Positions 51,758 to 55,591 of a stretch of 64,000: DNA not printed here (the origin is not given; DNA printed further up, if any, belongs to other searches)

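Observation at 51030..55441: Giant secreted lipase-like surface protein with two tandem, recently gene-converted small membrane-protein paralogs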

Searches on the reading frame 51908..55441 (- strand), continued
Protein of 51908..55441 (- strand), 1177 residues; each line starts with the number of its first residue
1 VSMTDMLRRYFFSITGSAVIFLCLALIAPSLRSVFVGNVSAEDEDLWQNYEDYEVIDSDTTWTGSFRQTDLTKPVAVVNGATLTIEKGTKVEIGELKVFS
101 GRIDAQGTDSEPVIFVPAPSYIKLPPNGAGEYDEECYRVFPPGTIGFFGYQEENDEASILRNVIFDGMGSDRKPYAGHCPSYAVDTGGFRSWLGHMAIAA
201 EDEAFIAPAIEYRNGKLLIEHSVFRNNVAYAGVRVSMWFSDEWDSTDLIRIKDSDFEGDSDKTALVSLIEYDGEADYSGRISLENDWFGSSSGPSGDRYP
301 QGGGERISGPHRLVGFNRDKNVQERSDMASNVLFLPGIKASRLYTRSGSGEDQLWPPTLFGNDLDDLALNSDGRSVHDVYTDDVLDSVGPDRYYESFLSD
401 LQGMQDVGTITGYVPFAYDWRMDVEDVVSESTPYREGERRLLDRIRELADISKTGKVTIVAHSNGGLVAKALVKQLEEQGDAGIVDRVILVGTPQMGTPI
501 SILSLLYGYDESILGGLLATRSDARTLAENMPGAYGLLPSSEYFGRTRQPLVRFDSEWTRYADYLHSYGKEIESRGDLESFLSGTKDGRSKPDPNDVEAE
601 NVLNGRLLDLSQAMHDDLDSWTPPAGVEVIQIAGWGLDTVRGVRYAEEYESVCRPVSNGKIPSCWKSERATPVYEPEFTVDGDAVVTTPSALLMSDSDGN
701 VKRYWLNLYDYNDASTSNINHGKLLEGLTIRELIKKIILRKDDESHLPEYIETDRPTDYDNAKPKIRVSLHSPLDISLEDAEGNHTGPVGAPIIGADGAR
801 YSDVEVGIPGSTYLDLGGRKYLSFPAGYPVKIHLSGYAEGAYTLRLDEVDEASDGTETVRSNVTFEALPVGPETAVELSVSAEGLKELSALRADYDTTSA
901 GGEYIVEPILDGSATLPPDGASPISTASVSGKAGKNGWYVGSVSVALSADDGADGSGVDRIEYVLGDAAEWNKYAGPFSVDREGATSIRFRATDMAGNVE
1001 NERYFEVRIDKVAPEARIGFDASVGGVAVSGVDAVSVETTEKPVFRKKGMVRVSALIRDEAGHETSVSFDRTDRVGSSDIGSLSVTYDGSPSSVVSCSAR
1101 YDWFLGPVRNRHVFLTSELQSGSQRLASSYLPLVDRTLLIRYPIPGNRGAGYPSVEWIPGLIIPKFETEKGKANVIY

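Call 19: find_encoding_contigs(protein=P0010, flank=5000, max_places=2)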
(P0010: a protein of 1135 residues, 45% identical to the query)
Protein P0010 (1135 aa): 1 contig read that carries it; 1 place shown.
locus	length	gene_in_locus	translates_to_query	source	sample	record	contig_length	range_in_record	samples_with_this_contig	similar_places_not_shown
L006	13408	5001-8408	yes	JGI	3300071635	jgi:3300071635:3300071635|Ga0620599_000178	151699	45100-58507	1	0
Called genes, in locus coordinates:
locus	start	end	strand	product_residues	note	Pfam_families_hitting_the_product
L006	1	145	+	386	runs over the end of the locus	PF00919:UPF0004, PF04055:Radical_SAM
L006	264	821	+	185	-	-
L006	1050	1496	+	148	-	-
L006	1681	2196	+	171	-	-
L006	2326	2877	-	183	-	-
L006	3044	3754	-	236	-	-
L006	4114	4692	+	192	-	PF20803:PaaX_M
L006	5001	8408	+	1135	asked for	PF02450:LCAT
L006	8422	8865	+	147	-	-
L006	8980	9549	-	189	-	-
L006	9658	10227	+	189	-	-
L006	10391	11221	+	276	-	-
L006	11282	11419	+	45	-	-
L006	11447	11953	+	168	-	PF01209:Ubie_methyltran (weak), PF08241:Methyltransf_11, PF08242:Methyltransf_12, PF13649:Methyltransf_25, PF13847:Methyltransf_31 (weak)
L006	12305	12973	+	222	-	PF20582:UPF0758_N, PF04002:RadC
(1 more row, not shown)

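Call 25: find_encoding_contigs(protein=P0017, flank=5000, max_places=1)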
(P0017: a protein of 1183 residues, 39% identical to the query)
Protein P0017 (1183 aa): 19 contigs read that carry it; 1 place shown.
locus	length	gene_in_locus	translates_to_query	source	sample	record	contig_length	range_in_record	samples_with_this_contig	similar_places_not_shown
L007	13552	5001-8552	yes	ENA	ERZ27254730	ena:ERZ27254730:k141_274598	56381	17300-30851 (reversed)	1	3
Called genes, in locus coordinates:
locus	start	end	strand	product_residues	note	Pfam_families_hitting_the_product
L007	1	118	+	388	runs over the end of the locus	PF07669:Eco57I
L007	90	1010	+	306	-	-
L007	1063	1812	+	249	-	PF20247:DUF6602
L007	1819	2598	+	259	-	-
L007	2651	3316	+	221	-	PF20582:UPF0758_N, PF04002:RadC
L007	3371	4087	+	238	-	PF02604:PhdYeFM_antitox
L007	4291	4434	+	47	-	-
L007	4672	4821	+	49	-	PF13310:Virulence_RhuM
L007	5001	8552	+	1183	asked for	PF02450:LCAT, PF07819:PGAP1 (weak), PF24096:DUF7379 (weak)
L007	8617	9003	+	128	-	-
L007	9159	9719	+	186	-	PF20803:PaaX_M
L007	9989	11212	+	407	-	PF05496:RuvB_N, PF14532:Sigma54_activ_2 (weak), PF20720:nSTAND3 (weak), PF00004:AAA, PF07728:AAA_5, PF13173:AAA_14 (weak), PF16193:AAA_assoc_2, PF12002:MgsA_C, +2 more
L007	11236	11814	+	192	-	PF02245:Pur_DNA_glyco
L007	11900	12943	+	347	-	PF00162:PGK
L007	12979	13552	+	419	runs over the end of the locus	PF03952:Enolase_N, PF00113:Enolase_C, PF13378:MR_MLE_C (faint)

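Call 26: find_encoding_contigs(protein=P0009, flank=5000, max_places=2)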
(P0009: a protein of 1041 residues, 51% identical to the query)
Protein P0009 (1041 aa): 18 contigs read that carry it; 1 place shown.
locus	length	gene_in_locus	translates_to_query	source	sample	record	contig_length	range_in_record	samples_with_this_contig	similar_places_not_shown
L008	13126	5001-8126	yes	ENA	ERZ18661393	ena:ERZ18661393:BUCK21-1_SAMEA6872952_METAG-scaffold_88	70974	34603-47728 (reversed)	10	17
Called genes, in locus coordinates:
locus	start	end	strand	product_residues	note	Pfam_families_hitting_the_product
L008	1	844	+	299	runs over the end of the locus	PF07549:Sec_GG, PF02355:SecD_SecF_C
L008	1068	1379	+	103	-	-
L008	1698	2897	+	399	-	PF00579:tRNA-synt_1b, PF22421:SYY_C-terminal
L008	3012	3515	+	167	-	-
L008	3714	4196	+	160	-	PF01371:Trp_repressor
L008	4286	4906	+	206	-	PF12697:Abhydrolase_6 (faint), PF06821:Ser_hydrolase, PF00561:Abhydrolase_1 (faint)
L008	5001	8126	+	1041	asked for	PF02450:LCAT, PF24096:DUF7379 (weak)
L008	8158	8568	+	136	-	-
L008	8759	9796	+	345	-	PF03706:LPG_synthase_TM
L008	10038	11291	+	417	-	-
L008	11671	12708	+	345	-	PF02912:Phe_tRNA-synt_N, PF01409:tRNA-synt_2d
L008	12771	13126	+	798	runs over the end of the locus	PF01588:tRNA_bind, PF03483:B3_4, PF03484:B5, PF17759:tRNA_synthFbeta, PF03147:FDX-ACB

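Call 30: find_related_loci(query=A4, collection=genome_contigs, flank=7000)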
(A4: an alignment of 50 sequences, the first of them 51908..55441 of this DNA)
Query A4 (1177 aa) in genome_contigs; peptide patterns used: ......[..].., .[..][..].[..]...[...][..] (x = any residue, [..] = any of these).
599 stretches matched a pattern (row limit reached: there are more); 583 encode a relative of the query (tblastn E <= 1e-3); the best 80 are kept; 80 distinct loci.
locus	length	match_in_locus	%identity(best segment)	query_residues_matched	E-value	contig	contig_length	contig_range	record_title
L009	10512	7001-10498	48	2-1177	0e+0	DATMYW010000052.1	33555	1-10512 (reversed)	MAG TPA_asm: Candidatus Fimivivens sp. isolate SMAG_U13158 k141_18141, whole genome shotgun sequence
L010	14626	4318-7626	45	54-1177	0e+0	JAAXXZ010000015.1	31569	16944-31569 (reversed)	MAG: Candidatus Moraniibacteriota bacterium isolate W9_Combined_metabat2_155 W9_Combined_metabat2_155_NODE_777, whole ge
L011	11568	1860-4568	50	4-916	0e+0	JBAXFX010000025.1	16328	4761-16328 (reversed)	MAG: Candidatus Moraniibacteriota bacterium isolate ELA282 MAG282_25, whole genome shotgun sequence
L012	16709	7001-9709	50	4-916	0e+0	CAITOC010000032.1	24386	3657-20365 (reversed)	MAG: Candidatus Moranbacteria bacterium isolate MJ130702B_bin-413 genome assembly, contig: bin-413:32/88, whole genome s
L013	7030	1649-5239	40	6-1177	0e+0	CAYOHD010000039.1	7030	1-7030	MAG TPA_asm: uncultured Bdellovibrionales bacterium isolate SRP257259_co1_152 genome assembly, contig: NODE_18043_length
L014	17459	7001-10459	40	40-1177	0e+0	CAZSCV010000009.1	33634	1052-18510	MAG TPA_asm: uncultured Bdellovibrionales bacterium isolate binchicken_co191_89 genome assembly, contig: NODE_1051_lengt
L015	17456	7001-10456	39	39-1177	0e+0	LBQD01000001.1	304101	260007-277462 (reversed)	MAG: Candidatus Moranbacteria bacterium GW2011_GWE2_35_2- UR69_C0001, whole genome shotgun sequence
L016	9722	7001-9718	46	38-940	0e+0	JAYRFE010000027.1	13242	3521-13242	MAG: Candidatus Moraniibacteriota bacterium isolate SH_SHASGE3bin.24 k141_511201, whole genome shotgun sequence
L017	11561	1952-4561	43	330-1177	0e+0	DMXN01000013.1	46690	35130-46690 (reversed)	MAG TPA_asm: Candidatus Moraniibacteriota bacterium isolate UBA11696 contig_1253, whole genome shotgun sequence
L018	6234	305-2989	45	1-923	0e+0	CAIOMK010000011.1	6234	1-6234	MAG: Candidatus Moranbacteria bacterium isolate MJ130702B_bin-524 genome assembly, contig: bin-524:11/78, whole genome s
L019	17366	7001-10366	39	73-1177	0e+0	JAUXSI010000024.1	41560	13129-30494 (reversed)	MAG: Candidatus Moraniibacteriota bacterium isolate C12_metabat.bin.56 C12_k141_26589, whole genome shotgun sequence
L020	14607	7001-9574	45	55-919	0e+0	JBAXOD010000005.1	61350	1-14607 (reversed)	MAG: Candidatus Moraniibacteriota bacterium isolate ELA496 MAG496_5, whole genome shotgun sequence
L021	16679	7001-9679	42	5-908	0e+0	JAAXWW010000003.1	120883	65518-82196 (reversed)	MAG: Candidatus Moraniibacteriota bacterium isolate W9_Combined_metabat2_046 W9_Combined_metabat2_046_NODE_81, whole gen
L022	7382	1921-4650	42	277-1177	0e+0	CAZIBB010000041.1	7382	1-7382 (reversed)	MAG TPA_asm: uncultured Bdellovibrionales bacterium isolate ERP113451_co1_58 genome assembly, contig: NODE_13047_length_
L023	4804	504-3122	42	330-1177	0e+0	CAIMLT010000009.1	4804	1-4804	uncultured bacterium isolate Loclat_bin-06345 genome assembly, contig: bin-06345:009/102, whole genome shotgun sequence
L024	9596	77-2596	43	330-1177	0e+0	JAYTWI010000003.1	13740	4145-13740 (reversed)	MAG: Candidatus Moraniibacteriota bacterium isolate GFS_5782 GFS_5782_2, whole genome shotgun sequence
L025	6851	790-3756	37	214-1177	0e+0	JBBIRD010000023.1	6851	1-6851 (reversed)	MAG: Candidatus Moraniibacteriota bacterium isolate SLS170214_bin_341 NODE_2194_length_6851_cov_4.800177, whole genome s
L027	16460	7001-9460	44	330-1177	0e+0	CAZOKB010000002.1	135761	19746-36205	MAG TPA_asm: uncultured Bdellovibrionales bacterium isolate SRP278252_co2_108 genome assembly, contig: NODE_152_length_1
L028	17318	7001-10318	36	6-1177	0e+0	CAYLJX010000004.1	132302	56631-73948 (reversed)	MAG TPA_asm: uncultured Bdellovibrionales bacterium isolate SRP342105_co1_463 genome assembly, contig: NODE_145_length_1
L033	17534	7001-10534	34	20-1177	0e+0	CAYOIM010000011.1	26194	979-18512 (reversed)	MAG TPA_asm: uncultured Bdellovibrionales bacterium isolate binchicken_co347_165 genome assembly, contig: NODE_988_lengt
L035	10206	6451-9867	44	8-1177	0e+0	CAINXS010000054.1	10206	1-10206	MAG: Candidatus Moranbacteria bacterium isolate LaPlata-7m-b_bin-649 genome assembly, contig: bin-649:54/90, whole genom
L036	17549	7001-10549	35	2-1177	0e+0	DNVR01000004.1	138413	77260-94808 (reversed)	MAG TPA_asm: Candidatus Moraniibacteriota bacterium isolate UBA12142 contig_41, whole genome shotgun sequence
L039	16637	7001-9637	43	330-1177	0e+0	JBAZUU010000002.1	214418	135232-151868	MAG: Parcubacteria group bacterium isolate SO_2017_GW1_236 NODE_470_length_214418_cov_16.671624_OW334_2017, whole genome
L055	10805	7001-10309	32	55-1177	1e-154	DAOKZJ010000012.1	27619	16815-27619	MAG TPA_asm: Candidatus Moraniibacteriota bacterium isolate AMR_MDS_0047 NODE_897_length_27619_cov_9.865477, whole genom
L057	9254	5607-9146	35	3-1177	0e+0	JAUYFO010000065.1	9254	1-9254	MAG: Candidatus Moraniibacteriota bacterium isolate C21_metabat.bin.18 C21_k141_40793, whole genome shotgun sequence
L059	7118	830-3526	34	286-1177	1e-138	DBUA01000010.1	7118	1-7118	MAG TPA_asm: Candidatus Moranbacteria bacterium UBA1302 UBA1302_contig_37135, whole genome shotgun sequence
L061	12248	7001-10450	31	14-1177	1e-134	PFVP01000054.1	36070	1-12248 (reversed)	MAG: Candidatus Moranbacteria bacterium CG_4_9_14_3_um_filter_45_14 CG_4_9_14_3_um_filter_150_scaffold_1618_c, whole gen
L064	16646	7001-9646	34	281-1177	4e-131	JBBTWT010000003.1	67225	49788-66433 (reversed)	MAG: Patescibacteria group bacterium isolate H32-bin019_1 H32_bin019_1_000000000003, whole genome shotgun sequence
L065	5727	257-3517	31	60-1177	2e-130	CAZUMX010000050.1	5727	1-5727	MAG TPA_asm: uncultured Candidatus Saccharibacteria bacterium isolate SRP278252_co2_168 genome assembly, contig: NODE_30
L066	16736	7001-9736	33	281-1177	3e-129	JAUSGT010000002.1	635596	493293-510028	MAG: Candidatus Moraniibacteriota bacterium isolate E14_metabat.bin.14 E14_k141_1001272, whole genome shotgun sequence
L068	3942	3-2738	32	286-1177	8e-129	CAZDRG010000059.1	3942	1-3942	MAG TPA_asm: uncultured Bdellovibrionales bacterium isolate SRP286056_co1_205 genome assembly, contig: NODE_35976_length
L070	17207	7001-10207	34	56-1177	9e-123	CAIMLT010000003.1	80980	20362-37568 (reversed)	uncultured bacterium isolate Loclat_bin-06345 genome assembly, contig: bin-06345:003/102, whole genome shotgun sequence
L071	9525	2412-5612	31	75-1177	4e-121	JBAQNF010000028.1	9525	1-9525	MAG: Candidatus Moraniibacteriota bacterium isolate MFD12002_ilm_asm_bin7 k127_25167, whole genome shotgun sequence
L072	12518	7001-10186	32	56-1177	1e-119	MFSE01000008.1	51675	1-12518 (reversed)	MAG: Candidatus Moranbacteria bacterium RIFOXYA12_FULL_35_19 rifixya3_full_scaffold_219, whole genome shotgun sequence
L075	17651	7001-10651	29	2-1177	5e-116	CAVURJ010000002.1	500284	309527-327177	MAG: Candidatus Moranbacteria bacterium isolate MFD09730.bin.1.17 genome assembly, contig: contig_29309, whole genome sh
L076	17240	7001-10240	32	56-1177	8e-115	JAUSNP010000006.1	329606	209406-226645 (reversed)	MAG: Candidatus Moraniibacteriota bacterium isolate E19_metabat.bin.91 E19_k141_503813, whole genome shotgun sequence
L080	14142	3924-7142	32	56-1177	4e-112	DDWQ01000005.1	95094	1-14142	MAG TPA_asm: Candidatus Moranbacteria bacterium UBA2282 UBA2282_contig_9212, whole genome shotgun sequence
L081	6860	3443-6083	54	330-1177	2e-108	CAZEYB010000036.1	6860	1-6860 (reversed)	MAG TPA_asm: uncultured Bdellovibrionales bacterium isolate binchicken_co387_13 genome assembly, contig: NODE_15789_leng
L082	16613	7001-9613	42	330-1177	0e+0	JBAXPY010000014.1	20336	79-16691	MAG: Candidatus Moraniibacteriota bacterium isolate ELA543 MAG543_14, whole genome shotgun sequence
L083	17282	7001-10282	34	53-1177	3e-163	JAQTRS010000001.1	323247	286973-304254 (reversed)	MAG: Candidatus Moraniibacteriota bacterium isolate STB_169 NODE_63_length_323247_cov_5.600350_Sandtown_B, whole genome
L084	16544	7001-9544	33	330-1177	2e-107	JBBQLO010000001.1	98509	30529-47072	MAG: Parcubacteria group bacterium isolate Co_metawrap_489 Cmw_489_k141_12830933_length_98509_cov_13.0000, whole genome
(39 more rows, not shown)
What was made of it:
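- On Polymorphic toxin systems: At least 583 matches in species-representative genomes, nearly all labelled Moranbacteria or Parcubacteria (call 30).
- At least 583 genomic matches in species-representative genomes (call 30).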

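Call 44: search_protein_families(library=padloc, proteins=[window:51908-55441:-], max_evalue=1)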
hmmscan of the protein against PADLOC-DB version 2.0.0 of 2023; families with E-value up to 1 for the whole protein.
window:51908-55441:- (1177 aa): 0 families

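Call 53: predict_structure(alignment_id=A4)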
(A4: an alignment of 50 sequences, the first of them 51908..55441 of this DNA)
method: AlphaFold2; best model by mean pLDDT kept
length: 1177 residues; sequences in the alignment: 50
mean_pLDDT: 86.1   pTM: 0.62
mean pLDDT of the five models: 86.1, 83.4, 82.7, 82.6, 81.7
residues with pLDDT >= 90: 665; 70-90: 375; 50-70: 103; < 50: 34
segments of 3 or more residues with pLDDT < 50: 1-8, 30-43, 185-188
pLDDT, mean of each block of 10 residues (from residue 1): 47 63 63 41 62 93 91 90 95 94 88 90 81 80 90 89 92 71 50 52 74 94 83 90 79 85 91 80 93 89 92 88 64 93 90 86 89 93 86 94 91 95 93 92 94 90 96 95 95 95 88 63 89 95 88 95 96 95 96 91 95 94 92 92 93 79 87 90 90 77 92 85 93 95 88 74 83 93 89 65 82 87 91 93 93 72 94 93 93 82 85 82 89 88 92 76 88 92 91 83 91 91 88 83 86 92 91 91 89 88 78 88 91 92 69 89 91 88
secondary structure, 60 per line:
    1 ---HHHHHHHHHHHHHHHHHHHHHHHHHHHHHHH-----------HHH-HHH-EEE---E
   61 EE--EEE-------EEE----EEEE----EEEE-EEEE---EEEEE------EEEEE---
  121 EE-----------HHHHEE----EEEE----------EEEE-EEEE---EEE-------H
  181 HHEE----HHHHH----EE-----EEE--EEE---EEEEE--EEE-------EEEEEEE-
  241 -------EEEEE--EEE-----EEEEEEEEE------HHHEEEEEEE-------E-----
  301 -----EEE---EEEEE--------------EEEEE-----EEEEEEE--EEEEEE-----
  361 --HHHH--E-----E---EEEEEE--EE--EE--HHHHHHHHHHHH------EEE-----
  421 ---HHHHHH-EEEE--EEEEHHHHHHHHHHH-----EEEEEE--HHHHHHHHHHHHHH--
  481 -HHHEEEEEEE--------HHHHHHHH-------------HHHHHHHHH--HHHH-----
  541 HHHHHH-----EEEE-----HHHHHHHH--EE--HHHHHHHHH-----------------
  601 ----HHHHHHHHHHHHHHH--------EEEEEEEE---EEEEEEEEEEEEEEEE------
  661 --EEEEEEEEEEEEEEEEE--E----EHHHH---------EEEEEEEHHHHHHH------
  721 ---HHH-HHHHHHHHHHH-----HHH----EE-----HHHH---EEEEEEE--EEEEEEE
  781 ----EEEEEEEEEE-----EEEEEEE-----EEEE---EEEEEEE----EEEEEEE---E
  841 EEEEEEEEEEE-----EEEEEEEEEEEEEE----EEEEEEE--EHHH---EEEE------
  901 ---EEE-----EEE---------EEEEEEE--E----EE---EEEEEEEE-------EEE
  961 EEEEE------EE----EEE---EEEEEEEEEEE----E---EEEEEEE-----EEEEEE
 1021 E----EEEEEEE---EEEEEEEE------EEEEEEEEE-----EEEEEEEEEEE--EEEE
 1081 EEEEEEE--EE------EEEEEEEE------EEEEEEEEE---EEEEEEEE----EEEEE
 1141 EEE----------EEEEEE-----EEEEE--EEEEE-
elements in order (helices of 4 or more, strands of 3 or more residues): H4-34 E54-56 E60-62 E65-67 E75-77 E82-85 E90-93 E95-98 E102-106 E113-117 H134-137 E144-147 E158-161 E163-166 E170-172 H189-193 E205-207 E210-212 E216-220 E223-225 E233-239 E248-252 E255-257 E263-271 E281-287 E306-308 E312-316 E331-335 E341-347 E350-355 H363-366 E379-384 H395-406 E413-415 H424-429 E431-434 E437-440 H441-451 E457-462 H465-478 E485-491 H500-507 H521-529 H532-535 H541-546 E552-555 H561-568 H575-583 H605-619 E628-635 E639-654 E663-679 H688-691 E701-707 H708-714 H728-738 H758-761 E765-771 E774-780 E785-794 E800-806 E812-815 E819-825 E830-836 E840-851 E857-870 E875-881 E891-894 E904-906 E912-914 E924-930 E943-950 E958-965 E978-980 E984-994 E1003-1009 E1015-1021 E1026-1032 E1036-1043 E1050-1058 E1064-1074 E1077-1087 E1098-1105 E1112-1120 E1124-1131 E1136-1143 E1154-1159 E1165-1169 E1172-1176
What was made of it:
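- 51908..55441 (-): Gene for the 1,177-codon exported multi-domain protein. The start is ambiguous: GTG at 55441, or ATG at 55435 or 55426. AF2 model has mean pLDDT 86 (call 53).
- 55319..55441 (-): N-terminal Sec signal / hydrophobic leader (residues 1-41, predicted cleavage VSA|ED). Helix 4-34 in the AF2 model (call 53).
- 54494..55282 (-): Right-handed beta-helix domain (about residues 54-316). Short-strand ladder in the AF2 model (call 53).
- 51911..53149 (-): C-terminal stalk of beta-sandwich (Ig-like) domains, residues ~765-1177. It includes an OmpL47-type domain (residues 939-1009 = 52415..52627) and a conserved C-terminal tail motif. All-beta secondary structure in the AF2 model (call 53).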
